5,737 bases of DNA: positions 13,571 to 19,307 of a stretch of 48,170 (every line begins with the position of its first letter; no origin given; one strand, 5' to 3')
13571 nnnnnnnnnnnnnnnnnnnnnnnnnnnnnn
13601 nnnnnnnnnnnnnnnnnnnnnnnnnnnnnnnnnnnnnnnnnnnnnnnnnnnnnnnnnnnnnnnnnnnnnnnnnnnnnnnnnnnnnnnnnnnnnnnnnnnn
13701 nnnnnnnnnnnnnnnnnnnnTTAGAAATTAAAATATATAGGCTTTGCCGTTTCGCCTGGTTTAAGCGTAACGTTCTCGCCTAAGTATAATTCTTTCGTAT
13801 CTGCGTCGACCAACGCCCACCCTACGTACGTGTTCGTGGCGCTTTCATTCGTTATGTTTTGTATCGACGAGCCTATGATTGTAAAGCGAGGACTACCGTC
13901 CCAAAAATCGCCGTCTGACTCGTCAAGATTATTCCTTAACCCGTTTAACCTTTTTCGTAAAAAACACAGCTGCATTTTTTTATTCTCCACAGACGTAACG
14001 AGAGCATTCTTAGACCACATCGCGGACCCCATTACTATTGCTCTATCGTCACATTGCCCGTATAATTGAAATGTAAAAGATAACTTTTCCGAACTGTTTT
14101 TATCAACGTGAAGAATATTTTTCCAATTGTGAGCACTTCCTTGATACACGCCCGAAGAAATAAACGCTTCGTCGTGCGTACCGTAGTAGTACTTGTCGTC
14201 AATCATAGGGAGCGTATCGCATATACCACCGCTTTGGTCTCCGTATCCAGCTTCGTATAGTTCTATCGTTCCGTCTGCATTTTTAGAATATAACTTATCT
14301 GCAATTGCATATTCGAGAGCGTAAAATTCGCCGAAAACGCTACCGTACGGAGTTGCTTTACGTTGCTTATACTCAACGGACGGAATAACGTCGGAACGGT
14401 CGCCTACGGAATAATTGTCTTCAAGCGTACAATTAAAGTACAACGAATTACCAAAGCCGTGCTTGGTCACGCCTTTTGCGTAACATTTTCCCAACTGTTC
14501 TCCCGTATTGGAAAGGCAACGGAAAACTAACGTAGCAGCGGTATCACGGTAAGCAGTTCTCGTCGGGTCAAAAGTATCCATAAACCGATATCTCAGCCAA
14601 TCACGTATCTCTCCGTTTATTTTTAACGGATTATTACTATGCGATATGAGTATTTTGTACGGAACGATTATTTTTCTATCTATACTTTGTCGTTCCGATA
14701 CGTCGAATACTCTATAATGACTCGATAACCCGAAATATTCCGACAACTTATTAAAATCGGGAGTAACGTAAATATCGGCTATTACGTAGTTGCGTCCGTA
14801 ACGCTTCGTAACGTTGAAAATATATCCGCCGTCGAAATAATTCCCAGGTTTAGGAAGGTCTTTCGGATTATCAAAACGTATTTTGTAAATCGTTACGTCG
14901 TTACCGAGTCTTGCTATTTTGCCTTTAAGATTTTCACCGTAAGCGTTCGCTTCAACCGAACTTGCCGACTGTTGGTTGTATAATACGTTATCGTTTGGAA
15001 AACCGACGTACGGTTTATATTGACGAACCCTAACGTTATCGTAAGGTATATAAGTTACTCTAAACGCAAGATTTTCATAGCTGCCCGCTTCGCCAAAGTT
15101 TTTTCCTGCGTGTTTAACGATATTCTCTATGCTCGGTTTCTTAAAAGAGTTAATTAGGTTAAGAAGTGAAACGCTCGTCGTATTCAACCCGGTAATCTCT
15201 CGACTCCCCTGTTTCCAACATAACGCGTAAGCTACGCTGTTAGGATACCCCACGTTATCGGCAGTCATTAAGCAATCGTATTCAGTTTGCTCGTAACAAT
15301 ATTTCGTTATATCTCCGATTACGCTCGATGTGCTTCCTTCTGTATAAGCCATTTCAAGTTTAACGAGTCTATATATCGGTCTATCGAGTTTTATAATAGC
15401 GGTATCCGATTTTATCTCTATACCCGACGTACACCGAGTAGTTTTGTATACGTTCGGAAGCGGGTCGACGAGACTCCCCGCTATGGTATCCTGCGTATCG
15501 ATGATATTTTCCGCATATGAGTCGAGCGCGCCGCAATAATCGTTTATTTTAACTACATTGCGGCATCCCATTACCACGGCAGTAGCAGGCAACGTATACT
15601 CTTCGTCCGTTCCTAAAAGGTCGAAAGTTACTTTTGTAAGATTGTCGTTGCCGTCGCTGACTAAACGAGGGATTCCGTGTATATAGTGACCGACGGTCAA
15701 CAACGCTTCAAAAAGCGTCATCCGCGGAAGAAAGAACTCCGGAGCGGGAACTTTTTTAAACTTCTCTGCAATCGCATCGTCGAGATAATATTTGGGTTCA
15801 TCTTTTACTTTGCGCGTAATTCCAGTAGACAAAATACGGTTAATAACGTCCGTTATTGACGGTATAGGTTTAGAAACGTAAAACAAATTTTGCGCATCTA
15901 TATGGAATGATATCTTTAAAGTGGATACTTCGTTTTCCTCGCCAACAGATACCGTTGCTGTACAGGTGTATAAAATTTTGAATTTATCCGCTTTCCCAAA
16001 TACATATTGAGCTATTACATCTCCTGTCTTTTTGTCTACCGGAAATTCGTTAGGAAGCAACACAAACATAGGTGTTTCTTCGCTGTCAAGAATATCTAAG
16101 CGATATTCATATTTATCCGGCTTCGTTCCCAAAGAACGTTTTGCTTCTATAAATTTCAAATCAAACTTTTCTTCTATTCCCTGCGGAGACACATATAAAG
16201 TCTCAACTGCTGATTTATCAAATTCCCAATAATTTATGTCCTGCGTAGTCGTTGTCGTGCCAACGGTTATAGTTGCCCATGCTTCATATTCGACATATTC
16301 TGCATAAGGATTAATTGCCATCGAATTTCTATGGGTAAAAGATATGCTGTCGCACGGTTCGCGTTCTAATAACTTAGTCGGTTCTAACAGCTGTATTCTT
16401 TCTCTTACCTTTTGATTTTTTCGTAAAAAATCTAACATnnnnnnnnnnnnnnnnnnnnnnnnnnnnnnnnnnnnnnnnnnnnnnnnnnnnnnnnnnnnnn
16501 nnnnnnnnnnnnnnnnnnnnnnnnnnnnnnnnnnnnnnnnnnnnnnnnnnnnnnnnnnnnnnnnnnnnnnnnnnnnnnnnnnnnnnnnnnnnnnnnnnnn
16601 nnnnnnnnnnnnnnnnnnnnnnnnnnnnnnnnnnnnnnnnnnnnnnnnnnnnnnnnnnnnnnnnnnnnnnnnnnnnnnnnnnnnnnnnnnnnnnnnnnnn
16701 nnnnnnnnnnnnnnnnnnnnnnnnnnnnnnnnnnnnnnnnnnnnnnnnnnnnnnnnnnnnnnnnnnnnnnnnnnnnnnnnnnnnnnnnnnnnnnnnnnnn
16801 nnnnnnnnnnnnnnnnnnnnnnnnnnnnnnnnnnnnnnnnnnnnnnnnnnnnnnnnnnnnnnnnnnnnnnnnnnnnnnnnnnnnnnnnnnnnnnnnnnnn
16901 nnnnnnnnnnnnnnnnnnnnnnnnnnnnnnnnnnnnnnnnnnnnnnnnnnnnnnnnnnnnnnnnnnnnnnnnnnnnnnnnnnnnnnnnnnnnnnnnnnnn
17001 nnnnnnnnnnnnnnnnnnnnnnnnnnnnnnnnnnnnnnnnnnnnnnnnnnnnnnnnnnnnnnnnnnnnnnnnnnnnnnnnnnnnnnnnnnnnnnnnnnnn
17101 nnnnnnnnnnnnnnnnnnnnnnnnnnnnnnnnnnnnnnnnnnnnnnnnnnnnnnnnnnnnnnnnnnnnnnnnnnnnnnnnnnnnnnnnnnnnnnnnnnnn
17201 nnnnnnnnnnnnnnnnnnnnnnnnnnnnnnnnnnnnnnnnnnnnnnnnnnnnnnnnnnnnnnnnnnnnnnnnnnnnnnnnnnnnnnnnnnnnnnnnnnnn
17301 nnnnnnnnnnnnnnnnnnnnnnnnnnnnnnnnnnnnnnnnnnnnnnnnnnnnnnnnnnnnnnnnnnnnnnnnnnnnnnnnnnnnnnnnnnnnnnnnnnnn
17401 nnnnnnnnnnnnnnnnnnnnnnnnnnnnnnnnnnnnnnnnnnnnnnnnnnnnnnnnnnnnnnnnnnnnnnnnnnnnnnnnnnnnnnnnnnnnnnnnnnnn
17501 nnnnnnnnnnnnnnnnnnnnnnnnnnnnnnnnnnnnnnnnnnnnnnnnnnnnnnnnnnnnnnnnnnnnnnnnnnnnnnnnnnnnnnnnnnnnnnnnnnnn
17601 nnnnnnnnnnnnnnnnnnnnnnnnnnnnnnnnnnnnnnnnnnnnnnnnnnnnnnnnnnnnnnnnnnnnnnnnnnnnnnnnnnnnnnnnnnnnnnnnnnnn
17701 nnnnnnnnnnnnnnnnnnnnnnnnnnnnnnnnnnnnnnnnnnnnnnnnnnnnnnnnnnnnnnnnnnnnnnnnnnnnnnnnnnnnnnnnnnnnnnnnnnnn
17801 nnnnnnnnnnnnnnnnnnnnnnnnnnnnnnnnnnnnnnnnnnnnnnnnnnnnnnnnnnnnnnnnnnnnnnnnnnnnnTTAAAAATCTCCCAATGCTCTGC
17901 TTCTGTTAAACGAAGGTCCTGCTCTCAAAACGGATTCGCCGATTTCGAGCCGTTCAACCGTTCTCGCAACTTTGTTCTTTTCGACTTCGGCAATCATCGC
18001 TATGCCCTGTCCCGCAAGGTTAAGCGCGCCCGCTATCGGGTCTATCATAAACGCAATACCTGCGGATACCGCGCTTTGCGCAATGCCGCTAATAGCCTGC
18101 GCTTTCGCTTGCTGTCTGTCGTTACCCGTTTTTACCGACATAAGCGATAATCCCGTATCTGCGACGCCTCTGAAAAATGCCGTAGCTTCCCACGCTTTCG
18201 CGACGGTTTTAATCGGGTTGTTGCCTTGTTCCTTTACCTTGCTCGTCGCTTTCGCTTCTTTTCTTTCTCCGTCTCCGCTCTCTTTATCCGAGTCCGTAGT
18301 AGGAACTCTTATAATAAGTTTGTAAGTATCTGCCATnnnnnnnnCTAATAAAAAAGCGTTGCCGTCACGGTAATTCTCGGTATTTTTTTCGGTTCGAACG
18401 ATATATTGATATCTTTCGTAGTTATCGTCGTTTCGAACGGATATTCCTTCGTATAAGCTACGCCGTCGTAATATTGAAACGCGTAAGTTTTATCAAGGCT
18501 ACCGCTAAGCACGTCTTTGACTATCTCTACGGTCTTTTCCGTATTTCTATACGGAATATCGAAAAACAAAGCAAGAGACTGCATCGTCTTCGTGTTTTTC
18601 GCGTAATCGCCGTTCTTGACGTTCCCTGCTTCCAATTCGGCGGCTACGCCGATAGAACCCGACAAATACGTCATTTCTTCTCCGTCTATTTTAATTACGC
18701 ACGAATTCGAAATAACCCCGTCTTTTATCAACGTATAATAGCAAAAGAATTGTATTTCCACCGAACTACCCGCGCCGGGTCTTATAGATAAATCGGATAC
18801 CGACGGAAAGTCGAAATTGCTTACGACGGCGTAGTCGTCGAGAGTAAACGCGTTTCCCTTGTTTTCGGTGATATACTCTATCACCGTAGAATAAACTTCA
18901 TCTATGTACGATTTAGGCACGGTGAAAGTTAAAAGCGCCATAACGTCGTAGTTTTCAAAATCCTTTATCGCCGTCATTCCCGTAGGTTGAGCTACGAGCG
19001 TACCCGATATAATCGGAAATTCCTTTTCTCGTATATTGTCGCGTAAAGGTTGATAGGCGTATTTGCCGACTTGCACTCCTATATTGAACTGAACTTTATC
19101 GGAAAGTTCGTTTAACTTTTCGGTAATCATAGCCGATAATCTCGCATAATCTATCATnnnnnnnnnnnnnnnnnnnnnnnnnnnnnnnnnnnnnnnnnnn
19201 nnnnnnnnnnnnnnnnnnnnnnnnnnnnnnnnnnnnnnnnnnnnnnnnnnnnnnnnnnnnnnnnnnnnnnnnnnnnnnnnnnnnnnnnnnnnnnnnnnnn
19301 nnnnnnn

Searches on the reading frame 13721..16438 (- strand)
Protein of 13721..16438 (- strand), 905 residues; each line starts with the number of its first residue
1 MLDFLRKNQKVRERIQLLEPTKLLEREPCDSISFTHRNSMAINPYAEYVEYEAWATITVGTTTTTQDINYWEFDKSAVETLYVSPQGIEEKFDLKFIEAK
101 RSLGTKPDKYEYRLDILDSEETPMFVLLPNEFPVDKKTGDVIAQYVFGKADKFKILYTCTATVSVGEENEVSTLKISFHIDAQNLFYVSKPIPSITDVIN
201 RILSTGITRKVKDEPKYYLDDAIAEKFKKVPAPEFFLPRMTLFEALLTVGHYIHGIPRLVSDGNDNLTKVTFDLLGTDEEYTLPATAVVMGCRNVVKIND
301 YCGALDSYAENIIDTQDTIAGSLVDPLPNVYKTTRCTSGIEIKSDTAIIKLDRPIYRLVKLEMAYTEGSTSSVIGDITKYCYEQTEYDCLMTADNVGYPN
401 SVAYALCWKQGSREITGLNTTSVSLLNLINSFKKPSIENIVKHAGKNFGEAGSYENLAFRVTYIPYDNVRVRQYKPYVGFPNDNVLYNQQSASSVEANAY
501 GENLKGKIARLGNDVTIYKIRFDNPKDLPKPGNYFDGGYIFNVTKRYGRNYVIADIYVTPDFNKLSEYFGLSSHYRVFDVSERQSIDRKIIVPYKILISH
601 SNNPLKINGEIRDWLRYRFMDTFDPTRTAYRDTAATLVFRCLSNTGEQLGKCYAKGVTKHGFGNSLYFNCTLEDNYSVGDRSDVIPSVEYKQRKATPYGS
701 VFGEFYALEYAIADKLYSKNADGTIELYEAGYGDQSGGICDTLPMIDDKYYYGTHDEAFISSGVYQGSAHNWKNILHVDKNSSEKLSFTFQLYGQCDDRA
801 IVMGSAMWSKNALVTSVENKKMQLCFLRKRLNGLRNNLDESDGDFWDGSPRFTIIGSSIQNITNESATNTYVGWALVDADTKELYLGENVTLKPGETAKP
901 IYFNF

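Call 5: search_protein_families(library=pfam, max_evalue=0.1, proteins=[window:13721-16438:-])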
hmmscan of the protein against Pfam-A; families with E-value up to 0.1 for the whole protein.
window:13721-16438:- (905 aa): 0 families

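Call 6: search_protein_families(library=phrogs, max_evalue=0.01, proteins=[window:13721-16438:-])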
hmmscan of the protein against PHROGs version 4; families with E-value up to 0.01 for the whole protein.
window:13721-16438:- (905 aa): 0 families

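Call 16: search_protein_families(library=ncbifam, max_evalue=0.1, proteins=[window:13721-16438:-])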
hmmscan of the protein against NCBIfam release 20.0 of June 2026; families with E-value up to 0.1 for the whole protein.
window:13721-16438:- (905 aa): 1 family
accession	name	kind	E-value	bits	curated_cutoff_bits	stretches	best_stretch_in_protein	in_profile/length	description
NF010492.0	PRK13912.1-3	equivalog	0.053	13.1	297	0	796-819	128-151/178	nuclease NucT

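Call 20: find_related_loci(query=window:13721-16438:-, collection=viral_contigs, flank=10000)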
Query window:13721-16438:- (905 aa) in viral_contigs; peptide patterns used: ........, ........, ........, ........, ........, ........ (x = any residue, [..] = any of these).
3 stretches matched a pattern, but none encodes a relative of the query by tblastn (E <= 1e-3).

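Call 22: search_dna_similar(query=window:13721-16438:-, collection=phages, mode=protein, max_evalue=0.001, max_rows=20)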
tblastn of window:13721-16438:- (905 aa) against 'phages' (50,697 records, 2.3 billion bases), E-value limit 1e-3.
Records with a match: 1; places in all: 1; records where one place covers at least 80% of the query: 0.
Best place of each record, by identity: <60% 1.
By first word of the organism name: PinkBerry-associated 1.
By host as written in the record: - 1.
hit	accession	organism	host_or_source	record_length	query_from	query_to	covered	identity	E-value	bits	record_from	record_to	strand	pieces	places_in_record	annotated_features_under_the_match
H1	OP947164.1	PinkBerry-associated phage LS06-2018-MD08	-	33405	225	590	40%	22.9%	6e-8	63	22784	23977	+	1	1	fibronectin-like protein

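Call 69: search_solved_structures(query=A6, max_evalue=10)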
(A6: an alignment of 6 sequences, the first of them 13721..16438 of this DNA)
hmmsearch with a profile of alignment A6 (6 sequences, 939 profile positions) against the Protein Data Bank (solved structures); distinct sequences matched with E-value up to 10: 2.
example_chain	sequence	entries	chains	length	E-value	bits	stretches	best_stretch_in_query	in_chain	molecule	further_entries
7zpz_A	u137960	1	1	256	0.33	12.3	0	345-377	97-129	Pizza6-TSR-TSH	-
6ren_A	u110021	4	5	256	0.8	11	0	333-383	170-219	3fPizza6-SH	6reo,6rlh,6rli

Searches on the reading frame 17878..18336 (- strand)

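Call 7: search_protein_families(library=pfam, max_evalue=0.05, proteins=[window:17878-18336:-])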
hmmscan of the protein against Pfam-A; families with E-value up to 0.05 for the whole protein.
window:17878-18336:- (152 aa): 0 families

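Call 16: search_protein_families(library=ncbifam, max_evalue=0.1, proteins=[window:17878-18336:-])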
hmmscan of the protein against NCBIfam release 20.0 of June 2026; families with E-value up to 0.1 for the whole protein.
window:17878-18336:- (152 aa): 2 families
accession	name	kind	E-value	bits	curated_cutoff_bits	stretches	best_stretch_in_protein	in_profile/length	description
NF005648.0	PRK07414.1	equivalog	0.047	13.2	248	1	73-115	11-53/178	P-loop NTPase family protein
NF047362.1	CT392_fam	equivalog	0.099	11.5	160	0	37-130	10-104/383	CT392 family protein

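Call 59: search_protein_families(library=phrogs, max_evalue=0.01, proteins=[window:17878-18336:-])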
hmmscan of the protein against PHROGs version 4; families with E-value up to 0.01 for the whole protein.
window:17878-18336:- (152 aa): 0 families

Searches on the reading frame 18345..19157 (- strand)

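Call 7: search_protein_families(library=pfam, max_evalue=0.05, proteins=[window:18345-19157:-])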
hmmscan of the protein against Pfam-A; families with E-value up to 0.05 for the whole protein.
window:18345-19157:- (270 aa): 0 families

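Call 16: search_protein_families(library=ncbifam, max_evalue=0.1, proteins=[window:18345-19157:-])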
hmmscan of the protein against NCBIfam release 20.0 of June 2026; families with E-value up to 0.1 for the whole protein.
window:18345-19157:- (270 aa): 2 families
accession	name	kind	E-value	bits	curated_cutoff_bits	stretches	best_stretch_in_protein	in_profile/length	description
NF033141.0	blaZ_gen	exception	0.028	13.7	500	0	177-216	53-92/281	BlaZ-like penicillin-hydrolyzing class A beta-lactamase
NF033140.0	blaZ_mecC_type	exception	0.042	13.3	600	0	174-217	50-93/283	mecC-type penicillin-hydrolyzing class A beta-lactamase BlaZ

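Call 59: search_protein_families(library=phrogs, max_evalue=0.01, proteins=[window:18345-19157:-])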
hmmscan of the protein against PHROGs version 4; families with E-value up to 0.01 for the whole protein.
window:18345-19157:- (270 aa): 0 families
